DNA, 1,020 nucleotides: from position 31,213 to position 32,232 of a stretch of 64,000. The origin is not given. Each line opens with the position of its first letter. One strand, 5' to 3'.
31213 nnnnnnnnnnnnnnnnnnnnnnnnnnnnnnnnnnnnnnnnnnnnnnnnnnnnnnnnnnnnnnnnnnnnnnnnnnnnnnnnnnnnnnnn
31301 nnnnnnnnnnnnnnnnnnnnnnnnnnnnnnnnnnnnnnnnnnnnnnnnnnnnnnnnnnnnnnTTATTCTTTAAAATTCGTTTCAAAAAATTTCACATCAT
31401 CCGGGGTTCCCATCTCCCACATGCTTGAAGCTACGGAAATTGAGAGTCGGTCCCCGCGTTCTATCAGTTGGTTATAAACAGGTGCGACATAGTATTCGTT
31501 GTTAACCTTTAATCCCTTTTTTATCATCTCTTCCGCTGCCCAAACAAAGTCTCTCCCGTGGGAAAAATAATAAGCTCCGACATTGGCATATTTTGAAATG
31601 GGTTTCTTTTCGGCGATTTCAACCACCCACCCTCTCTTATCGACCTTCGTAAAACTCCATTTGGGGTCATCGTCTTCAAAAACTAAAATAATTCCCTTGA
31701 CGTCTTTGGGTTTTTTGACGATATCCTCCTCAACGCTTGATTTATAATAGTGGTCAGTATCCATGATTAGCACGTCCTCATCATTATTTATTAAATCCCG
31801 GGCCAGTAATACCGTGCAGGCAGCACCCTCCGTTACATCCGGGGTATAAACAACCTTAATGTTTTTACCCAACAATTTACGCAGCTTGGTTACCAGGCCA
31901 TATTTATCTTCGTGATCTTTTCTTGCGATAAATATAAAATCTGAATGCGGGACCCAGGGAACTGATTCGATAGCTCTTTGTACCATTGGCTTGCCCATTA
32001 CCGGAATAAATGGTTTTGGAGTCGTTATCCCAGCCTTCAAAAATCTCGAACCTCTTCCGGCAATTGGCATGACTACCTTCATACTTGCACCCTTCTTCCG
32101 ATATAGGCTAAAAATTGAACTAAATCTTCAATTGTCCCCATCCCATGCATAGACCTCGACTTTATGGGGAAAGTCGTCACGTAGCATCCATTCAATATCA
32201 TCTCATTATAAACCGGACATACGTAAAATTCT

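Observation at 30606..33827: Convergent donor-synthesis cassette: GDPD-like gene facing a minus-strand operon of two paralogous nucleotidyltransferases, a cupin and a HAD phosphatase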

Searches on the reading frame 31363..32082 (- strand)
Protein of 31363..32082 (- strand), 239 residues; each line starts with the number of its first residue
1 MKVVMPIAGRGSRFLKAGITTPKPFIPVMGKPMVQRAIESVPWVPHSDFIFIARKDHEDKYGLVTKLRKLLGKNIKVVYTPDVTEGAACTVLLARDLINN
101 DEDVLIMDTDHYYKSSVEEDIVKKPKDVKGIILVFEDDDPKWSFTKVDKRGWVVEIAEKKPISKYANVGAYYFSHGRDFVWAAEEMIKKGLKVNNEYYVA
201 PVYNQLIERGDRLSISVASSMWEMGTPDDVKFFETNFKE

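Call 3: search_protein_families(library=pfam, proteins=[window:31363-32082:-], max_evalue=0.01)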
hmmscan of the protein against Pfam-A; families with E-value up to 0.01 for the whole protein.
window:31363-32082:- (239 aa): 3 families
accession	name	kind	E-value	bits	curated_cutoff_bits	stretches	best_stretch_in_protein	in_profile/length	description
PF00483.29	NTP_transferase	-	9e-12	45.5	21.2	1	8-176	7-183/245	Nucleotidyl transferase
PF01128.25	IspD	-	1.2e-05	25.6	27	1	1-160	1-150/221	2-C-methyl-D-erythritol 4-phosphate cytidylyltransferase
PF12804.13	NTP_transf_3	-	2.8e-05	24.8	27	1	8-113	6-98/160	MobA-like NTP transferase domain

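Call 4: search_protein_families(library=ncbifam, proteins=[window:31363-32082:-], max_evalue=0.01)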
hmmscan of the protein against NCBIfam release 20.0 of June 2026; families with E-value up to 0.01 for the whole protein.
window:31363-32082:- (239 aa): 19 families
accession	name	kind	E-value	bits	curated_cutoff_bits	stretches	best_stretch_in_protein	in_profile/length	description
TIGR03992.1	Arch_glmU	subfamily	7.1e-18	64.7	292.1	1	1-229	1-219/393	bifunctional sugar-1-phosphate nucleotidylyltransferase/acetyltransferase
NF041173.1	Sug_nt_acttase_Thmprot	equivalog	4.4e-17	62.1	600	1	1-175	1-170/405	bifunctional sugar-1-phosphate nucleotidylyltransferase/acetyltransferase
TIGR01208.1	rmlA_long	equivalog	1.5e-15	57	320.25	1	2-230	1-227/353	glucose-1-phosphate thymidylyltransferase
NF041313.1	UDPGP_AglF_Halo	equivalog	9.5e-10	38.3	400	1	1-231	1-228/234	UTP--glucose-1-phosphate uridylyltransferase AglF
TIGR01207.1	rmlA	equivalog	7.2e-09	35.2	360.65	1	7-210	6-207/286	glucose-1-phosphate thymidylyltransferase RfbA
TIGR01099.1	galU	equivalog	1.6e-08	34.5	326.8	1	1-56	2-57/261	UTP--glucose-1-phosphate uridylyltransferase GalU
NF041135.1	IPPtranDIPPsyn_Thcocales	equivalog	2.7e-08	33.2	580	1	1-189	1-176/419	bifunctional L-myo-inositol-1-phosphate cytidylyltransferase/CDP-L-myo-inositol myo-inositolphosphotransferase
NF052502.1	man1P_GTase_Rv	exception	9.2e-08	31.3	440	1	3-230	3-223/352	mannose-1-phosphate guanylyltransferase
NF010937.0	PRK14357.1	equivalog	2.6e-07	29.9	658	1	1-205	1-198/448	bifunctional UDP-N-acetylglucosamine diphosphorylase/glucosamine-1-phosphate N-acetyltransferase GlmU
NF012024.0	PRK15480.1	equivalog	1.3e-06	27.8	588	1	5-175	8-181/292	glucose-1-phosphate thymidylyltransferase RfbA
NF010933.0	PRK14353.1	equivalog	5.5e-06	25.2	505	1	5-164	10-164/453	bifunctional UDP-N-acetylglucosamine diphosphorylase/glucosamine-1-phosphate N-acetyltransferase GlmU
TIGR01173.1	glmU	equivalog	7e-06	25.1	366.85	1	1-210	1-206/452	bifunctional UDP-N-acetylglucosamine diphosphorylase/glucosamine-1-phosphate N-acetyltransferase GlmU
NF006986.0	PRK09451.1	equivalog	0.00011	21.2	725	1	1-164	6-160/456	bifunctional UDP-N-acetylglucosamine diphosphorylase/glucosamine-1-phosphate N-acetyltransferase GlmU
NF007516.0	PRK10122.1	equivalog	0.00017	20.9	534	1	1-41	4-44/297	UTP--glucose-1-phosphate uridylyltransferase GalF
TIGR00453.1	ispD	equivalog_domain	0.00028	20.4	181.3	1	3-59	2-55/219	2-C-methyl-D-erythritol 4-phosphate cytidylyltransferase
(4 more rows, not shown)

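Call 7: search_solved_structures(query=window:31363-32082:-, max_evalue=0.01, show_alignments=1)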
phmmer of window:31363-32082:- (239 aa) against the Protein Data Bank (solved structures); distinct sequences matched with E-value up to 0.01: 41.
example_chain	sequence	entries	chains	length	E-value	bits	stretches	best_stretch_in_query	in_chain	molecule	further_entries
4evw_A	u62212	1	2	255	1.3e-21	80.5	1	3-229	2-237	Nucleoside-diphosphate-sugar pyrophosphorylase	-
5ify_A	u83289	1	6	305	2.5e-08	37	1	6-175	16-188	Glucose-1-phosphate thymidylyltransferase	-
3hl3_A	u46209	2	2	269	4.1e-08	36.3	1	2-210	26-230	Glucose-1-phosphate thymidylyltransferase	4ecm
5i1f_A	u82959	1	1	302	7.8e-08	35.4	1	2-55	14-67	UTP--glucose-1-phosphate uridylyltransferase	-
5vct_A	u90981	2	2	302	8e-08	35.4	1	2-55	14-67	UTP--glucose-1-phosphate uridylyltransferase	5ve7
1h5s_A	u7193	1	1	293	1e-07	35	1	5-216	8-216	Glucose-1-phosphate thymidylyltransferase 1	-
1h5r_A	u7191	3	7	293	1e-07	35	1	5-216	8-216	GLUCOSE-1-PHOSPHATE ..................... | Glucose-1-phosphate thymidylyltransferase 1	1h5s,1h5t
1h5r_B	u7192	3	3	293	1e-07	35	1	5-216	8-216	GLUCOSE-1-PHOSPHATE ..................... | Glucose-1-phosphate thymidylyltransferase 1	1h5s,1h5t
9o90_A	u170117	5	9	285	1.6e-07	34.4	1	2-56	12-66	UTP--glucose-1-phosphate uridylyltransferase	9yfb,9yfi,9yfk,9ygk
3pkp_A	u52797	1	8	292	1.8e-07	34.2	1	5-176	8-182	Glucose-1-phosphate thymidylyltransferase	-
1h5s_D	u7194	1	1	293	2e-07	34.1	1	5-216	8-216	Glucose-1-phosphate thymidylyltransferase 1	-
6n0u_A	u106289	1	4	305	2.2e-07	33.9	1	6-175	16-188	Glucose-1-phosphate thymidylyltransferase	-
3pkq_A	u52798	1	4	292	2.8e-07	33.6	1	5-176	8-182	Glucose-1-phosphate thymidylyltransferase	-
5j49_A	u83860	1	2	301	3.1e-07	33.4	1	2-55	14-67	UTP--glucose-1-phosphate uridylyltransferase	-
1iim_A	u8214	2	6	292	1.1e-06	31.6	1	5-176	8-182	glucose-1-phosphate thymidylyltransferase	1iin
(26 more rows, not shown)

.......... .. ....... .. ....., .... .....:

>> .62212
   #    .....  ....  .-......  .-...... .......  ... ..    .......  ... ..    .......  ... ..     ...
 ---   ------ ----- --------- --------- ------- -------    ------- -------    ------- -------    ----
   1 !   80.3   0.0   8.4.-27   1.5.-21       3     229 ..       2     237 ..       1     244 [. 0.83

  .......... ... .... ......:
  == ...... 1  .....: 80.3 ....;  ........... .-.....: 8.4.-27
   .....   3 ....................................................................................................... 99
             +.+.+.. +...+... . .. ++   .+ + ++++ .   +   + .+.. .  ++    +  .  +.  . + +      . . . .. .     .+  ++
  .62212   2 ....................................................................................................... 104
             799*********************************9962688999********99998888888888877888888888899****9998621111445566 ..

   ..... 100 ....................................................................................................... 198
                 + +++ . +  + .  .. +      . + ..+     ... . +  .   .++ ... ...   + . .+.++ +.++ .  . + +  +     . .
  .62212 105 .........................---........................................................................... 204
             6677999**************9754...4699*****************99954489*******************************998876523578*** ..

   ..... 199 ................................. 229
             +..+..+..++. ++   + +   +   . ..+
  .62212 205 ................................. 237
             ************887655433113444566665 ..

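Call 13: find_homologous_proteins(query=window:31363-32082:-, max_evalue=0.00001)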
Query window:31363-32082:- (239 aa): 1117 proteins with E <= 0.00001 among 1399 candidates; the best 120 are listed.
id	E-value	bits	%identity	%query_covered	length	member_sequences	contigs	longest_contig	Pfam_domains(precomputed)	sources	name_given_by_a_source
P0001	9.3e-158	541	100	100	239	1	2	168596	PF00483.30,PF01128.26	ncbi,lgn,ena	-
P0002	2.6e-132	458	82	100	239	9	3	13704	PF00483.30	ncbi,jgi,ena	-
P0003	9.5e-121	420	75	100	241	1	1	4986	PF00483.30,PF12804.14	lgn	-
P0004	3.8e-107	375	70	100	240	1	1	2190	PF00483.30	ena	-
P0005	9.7e-105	367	67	98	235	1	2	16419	PF00483.30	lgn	-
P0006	9.9e-105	367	66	100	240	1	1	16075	PF00483.30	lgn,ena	-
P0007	1.6e-103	363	65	100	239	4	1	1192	PF00483.30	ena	-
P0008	8.7e-103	361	66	100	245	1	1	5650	PF00483.30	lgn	-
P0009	6.2e-90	319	59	100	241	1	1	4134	PF00483.30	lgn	-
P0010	6.4e-80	286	54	100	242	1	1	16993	PF00483.30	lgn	-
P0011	7.4e-80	286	54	100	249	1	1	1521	PF00483.30,PF01128.26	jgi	jgi:dTDP-glucose pyrophosphorylase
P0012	1.8e-78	281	52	100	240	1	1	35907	PF00483.30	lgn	-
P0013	8.1e-78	279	53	100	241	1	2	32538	PF00483.30,PF01128.26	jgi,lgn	jgi:NDP-sugar pyrophosphorylase family protein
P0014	1.4e-77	279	52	100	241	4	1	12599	PF00483.30,PF12804.14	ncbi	-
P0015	1.6e-76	275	52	100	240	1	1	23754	PF00483.30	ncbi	ncbi:MAG: glycosyltransferase family 2 protein [Patescibacteria group bacterium]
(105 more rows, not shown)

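Call 14: find_encoding_contigs(protein=P0001, flank=6000, max_places=3)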
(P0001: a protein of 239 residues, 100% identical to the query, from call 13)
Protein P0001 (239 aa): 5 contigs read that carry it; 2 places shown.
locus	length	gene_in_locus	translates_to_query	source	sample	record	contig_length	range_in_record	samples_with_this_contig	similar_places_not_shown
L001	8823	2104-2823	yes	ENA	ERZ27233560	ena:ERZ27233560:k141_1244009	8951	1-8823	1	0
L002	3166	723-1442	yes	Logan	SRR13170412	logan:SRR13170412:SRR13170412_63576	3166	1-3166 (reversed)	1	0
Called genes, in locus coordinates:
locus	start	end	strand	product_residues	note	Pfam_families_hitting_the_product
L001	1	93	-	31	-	?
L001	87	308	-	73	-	-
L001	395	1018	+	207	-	PF00702:Hydrolase, PF13419:HAD_2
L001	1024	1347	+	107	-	-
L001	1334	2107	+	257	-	PF00483:NTP_transferase, PF12804:NTP_transf_3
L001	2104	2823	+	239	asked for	PF00483:NTP_transferase, PF01128:IspD (weak)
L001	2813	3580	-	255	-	-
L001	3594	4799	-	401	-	PF13439:Glyco_transf_4, PF20706:GT4-conflict, PF00534:Glycos_transf_1, PF13692:Glyco_trans_1_4, PF13524:Glyco_trans_1_2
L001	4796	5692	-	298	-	PF01073:3Beta_HSD, PF01370:Epimerase, PF04321:RmlD_sub_bind, PF13460:NAD_binding_10, PF02719:Polysacc_synt_2, PF16363:GDP_Man_Dehyd, PF07993:NAD_binding_4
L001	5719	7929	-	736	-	-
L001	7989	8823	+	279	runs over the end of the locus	PF05575:V_cholerae_RfbT (weak), PF05050:Methyltransf_21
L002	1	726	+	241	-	?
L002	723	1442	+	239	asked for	PF00483:NTP_transferase, PF01128:IspD (weak)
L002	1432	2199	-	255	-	-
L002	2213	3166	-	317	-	?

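Call 15: find_encoding_contigs(protein=P0002, flank=8000, max_places=3)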
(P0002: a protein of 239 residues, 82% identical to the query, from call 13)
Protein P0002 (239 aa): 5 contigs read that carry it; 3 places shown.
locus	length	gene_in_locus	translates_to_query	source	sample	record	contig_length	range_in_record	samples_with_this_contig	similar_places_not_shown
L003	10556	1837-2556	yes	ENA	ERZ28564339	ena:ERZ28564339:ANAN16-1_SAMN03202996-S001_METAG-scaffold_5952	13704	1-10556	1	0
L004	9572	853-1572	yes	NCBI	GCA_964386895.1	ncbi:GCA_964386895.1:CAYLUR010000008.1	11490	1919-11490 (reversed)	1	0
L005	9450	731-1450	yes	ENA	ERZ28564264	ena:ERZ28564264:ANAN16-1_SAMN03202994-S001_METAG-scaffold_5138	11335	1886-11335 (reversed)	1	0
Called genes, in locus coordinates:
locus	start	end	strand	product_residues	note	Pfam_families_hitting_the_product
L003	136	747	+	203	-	PF00702:Hydrolase, PF13419:HAD_2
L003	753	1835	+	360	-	PF00483:NTP_transferase, PF12804:NTP_transf_3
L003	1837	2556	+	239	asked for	PF00483:NTP_transferase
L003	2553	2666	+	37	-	-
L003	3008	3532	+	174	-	-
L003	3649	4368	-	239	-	-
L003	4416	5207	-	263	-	-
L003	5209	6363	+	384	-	-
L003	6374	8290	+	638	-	-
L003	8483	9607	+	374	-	PF13439:Glyco_transf_4, PF20706:GT4-conflict, PF00534:Glycos_transf_1, PF13692:Glyco_trans_1_4, PF13524:Glyco_trans_1_2 (weak)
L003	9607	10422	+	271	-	PF05050:Methyltransf_21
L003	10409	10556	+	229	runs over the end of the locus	PF05219:DREV (weak), PF13489:Methyltransf_23, PF07021:MetW, PF13847:Methyltransf_31, PF08241:Methyltransf_11, PF08242:Methyltransf_12, PF13649:Methyltransf_25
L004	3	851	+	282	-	?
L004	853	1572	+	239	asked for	PF00483:NTP_transferase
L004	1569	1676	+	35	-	-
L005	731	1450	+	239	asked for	PF00483:NTP_transferase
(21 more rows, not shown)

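Call 27: find_related_loci(query=A1, collection=genome_contigs, flank=6000)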
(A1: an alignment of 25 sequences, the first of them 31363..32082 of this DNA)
Query A1 (239 aa) in genome_contigs; peptide patterns used: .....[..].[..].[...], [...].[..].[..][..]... (x = any residue, [..] = any of these).
599 stretches matched a pattern (row limit reached: there are more); 590 encode a relative of the query (tblastn E <= 1e-3); the best 80 are kept; 80 distinct loci.
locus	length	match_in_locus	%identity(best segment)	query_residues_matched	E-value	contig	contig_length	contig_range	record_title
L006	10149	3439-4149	56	1-234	5e-87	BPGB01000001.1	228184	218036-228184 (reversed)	MAG: Candidatus Woesearchaeota archaeon KatS3mg002 DNA, contig_9079, whole genome shotgun sequence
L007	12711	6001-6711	52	1-238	2e-83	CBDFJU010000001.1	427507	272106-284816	MAG: Dehalococcoidia bacterium isolate 657d8e1c-b3ee-4bf2-81bf-5276bdb608e5 genome assembly, contig: contig_1, whole gen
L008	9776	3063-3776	51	1-239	2e-82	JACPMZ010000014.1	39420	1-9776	MAG: Candidatus Woesearchaeota archaeon isolate NC_groundwater_562_Ag_S-0.1um_46_13 S35_SO-1_scaffold_551562, whole geno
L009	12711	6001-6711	52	1-237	4e-79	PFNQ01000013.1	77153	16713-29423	MAG: Candidatus Woesearchaeota archaeon CG_4_10_14_0_2_um_filter_33_13 CG_4_10_14_0.2_scaffold_166_c, whole genome shotg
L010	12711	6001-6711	51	1-238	1e-78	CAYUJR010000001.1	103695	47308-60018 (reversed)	MAG TPA_asm: uncultured Gammaproteobacteria bacterium isolate SRP090828_co2_75 genome assembly, contig: NODE_73_length_1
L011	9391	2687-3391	50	1-235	2e-77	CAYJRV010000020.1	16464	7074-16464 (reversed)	MAG TPA_asm: uncultured archaeon isolate ERP125453_co1_230 genome assembly, contig: NODE_3616_length_16464_cov_9.308611,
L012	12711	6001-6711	50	1-236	2e-75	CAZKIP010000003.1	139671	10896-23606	MAG TPA_asm: uncultured Methanosarcinales archaeon isolate SRP200020_co5_333 genome assembly, contig: NODE_130_length_13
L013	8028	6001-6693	49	1-233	6e-74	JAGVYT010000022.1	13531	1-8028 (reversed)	Candidatus Woesearchaeota archaeon isolate RIFCSPHIGHO2_02_FULL_45_15 rifcsphigho2_02_scaffold_16415, whole genome shotg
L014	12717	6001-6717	47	1-239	7e-72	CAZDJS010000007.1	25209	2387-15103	MAG TPA_asm: uncultured Methanosarcinales archaeon isolate SRP141376_co3_395 genome assembly, contig: NODE_5197_length_2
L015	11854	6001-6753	46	1-233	2e-71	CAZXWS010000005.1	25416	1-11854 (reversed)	MAG TPA_asm: uncultured Gammaproteobacteria bacterium isolate SRP135725_co2_706 genome assembly, contig: k141_521548, wh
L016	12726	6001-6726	48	1-236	6e-71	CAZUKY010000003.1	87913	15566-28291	MAG TPA_asm: uncultured Gammaproteobacteria bacterium isolate SRP093185_co1_86 genome assembly, contig: NODE_74_length_8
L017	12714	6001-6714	46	1-238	8e-71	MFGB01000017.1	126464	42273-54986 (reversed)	MAG: Candidatus Falkowbacteria bacterium RIFOXYA2_FULL_47_19 rifoxya2_full_scaffold_36, whole genome shotgun sequence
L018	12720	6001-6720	49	1-234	2e-70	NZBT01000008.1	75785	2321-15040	MAG: Candidatus Pacearchaeota archaeon isolate ARS1309 46635, whole genome shotgun sequence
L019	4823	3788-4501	48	1-234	4e-68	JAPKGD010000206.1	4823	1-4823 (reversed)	MAG: Bdellovibrionales bacterium isolate PDA_C_MAG.6 MAG.6_206, whole genome shotgun sequence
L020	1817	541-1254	45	1-233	4e-70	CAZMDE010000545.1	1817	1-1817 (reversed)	MAG TPA_asm: uncultured Bacteroidales bacterium isolate SRP272421_co2_298 genome assembly, contig: NODE_296794_length_18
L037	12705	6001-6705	45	1-233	3e-64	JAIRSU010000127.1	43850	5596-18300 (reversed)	MAG: Treponema sp. isolate Ct408_bin53 k119_6413184, whole genome shotgun sequence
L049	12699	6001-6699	46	1-235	1e-62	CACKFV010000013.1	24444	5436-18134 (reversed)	uncultured Pelagibacteraceae bacterium isolate AG-453-K22 genome assembly, contig: AG-453-K22_NODE_13, whole genome shot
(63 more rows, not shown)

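Call 46: list_cluster_members(proteins=[window:31363-32082:-, window:32839-33162:-, window:33878-35125:+, window:30606-31373:+, window:33201-33827:-, window:35137-37311:+, window:28494-29390:+])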
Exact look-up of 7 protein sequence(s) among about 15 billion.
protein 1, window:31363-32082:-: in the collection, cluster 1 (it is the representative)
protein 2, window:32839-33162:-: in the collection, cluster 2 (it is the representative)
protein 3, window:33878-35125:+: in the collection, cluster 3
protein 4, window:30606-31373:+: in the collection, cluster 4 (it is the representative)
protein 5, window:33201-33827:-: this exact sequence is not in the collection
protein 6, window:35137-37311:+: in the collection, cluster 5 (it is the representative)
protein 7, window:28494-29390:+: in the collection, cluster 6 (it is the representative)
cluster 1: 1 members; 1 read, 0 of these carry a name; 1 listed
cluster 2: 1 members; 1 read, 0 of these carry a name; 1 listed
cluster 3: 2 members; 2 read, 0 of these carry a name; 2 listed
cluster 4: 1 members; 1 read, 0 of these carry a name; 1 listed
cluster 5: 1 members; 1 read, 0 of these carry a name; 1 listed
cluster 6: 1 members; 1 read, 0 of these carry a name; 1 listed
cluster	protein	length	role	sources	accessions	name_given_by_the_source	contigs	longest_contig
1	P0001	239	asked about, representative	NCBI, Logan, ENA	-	-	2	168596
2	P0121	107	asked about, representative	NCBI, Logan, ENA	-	-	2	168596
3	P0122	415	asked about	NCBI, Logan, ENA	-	-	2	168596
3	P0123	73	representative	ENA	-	-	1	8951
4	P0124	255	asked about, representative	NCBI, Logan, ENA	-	-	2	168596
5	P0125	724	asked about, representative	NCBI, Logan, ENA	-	-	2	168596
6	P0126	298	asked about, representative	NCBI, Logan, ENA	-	-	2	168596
